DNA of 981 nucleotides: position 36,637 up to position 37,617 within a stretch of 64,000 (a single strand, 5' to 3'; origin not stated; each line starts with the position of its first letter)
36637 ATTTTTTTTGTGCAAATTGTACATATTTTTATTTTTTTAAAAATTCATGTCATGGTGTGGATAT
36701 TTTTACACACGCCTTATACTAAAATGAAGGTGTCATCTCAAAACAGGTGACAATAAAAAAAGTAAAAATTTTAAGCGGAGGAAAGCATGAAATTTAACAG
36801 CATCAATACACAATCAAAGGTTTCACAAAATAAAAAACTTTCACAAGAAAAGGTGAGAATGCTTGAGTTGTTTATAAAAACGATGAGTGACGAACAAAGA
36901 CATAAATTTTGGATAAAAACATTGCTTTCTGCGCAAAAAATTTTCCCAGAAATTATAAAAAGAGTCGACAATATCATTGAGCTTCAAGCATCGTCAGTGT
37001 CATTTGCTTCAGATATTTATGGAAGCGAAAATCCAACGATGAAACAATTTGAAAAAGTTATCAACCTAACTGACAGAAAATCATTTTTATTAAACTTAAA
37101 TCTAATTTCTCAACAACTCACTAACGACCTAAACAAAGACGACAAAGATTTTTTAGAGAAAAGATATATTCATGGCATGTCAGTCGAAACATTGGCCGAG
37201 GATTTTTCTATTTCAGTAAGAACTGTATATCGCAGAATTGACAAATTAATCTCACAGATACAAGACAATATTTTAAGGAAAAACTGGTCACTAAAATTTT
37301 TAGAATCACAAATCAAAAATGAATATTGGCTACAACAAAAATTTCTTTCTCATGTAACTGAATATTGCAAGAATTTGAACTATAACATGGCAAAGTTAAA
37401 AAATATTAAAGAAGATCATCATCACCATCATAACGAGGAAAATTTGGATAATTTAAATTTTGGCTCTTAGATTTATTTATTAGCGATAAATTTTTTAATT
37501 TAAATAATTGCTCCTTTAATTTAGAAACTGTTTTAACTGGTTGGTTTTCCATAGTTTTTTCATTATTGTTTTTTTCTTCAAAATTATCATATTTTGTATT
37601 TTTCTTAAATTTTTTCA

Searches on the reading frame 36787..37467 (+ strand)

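Call 71: search_protein_families(library=pfam, proteins=[window:36787-37467:+], max_evalue=0.001)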
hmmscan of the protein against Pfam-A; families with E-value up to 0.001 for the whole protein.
window:36787-37467:+ (227 aa): 6 families
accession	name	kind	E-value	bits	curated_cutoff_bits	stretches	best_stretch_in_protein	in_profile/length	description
PF13730.12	HTH_36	-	8e-06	26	25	1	132-156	27-51/55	Helix-turn-helix domain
PF08281.18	Sigma70_r4_2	-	3.8e-05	23.7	25.7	1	110-151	6-47/54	Sigma-70, region 4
PF07638.17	Sigma70_ECF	-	4.5e-05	23.9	21.1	1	96-151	118-172/185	ECF sigma factor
PF08279.18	HTH_11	-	5.1e-05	23.5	25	1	131-155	16-40/55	HTH domain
PF04545.22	Sigma70_r4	-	6.4e-05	22.8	24.1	0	114-153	4-43/50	Sigma-70, region 4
PF02796.21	HTH_7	-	0.00025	21.6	23.8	1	115-149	6-40/45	Helix-turn-helix domain of resolvase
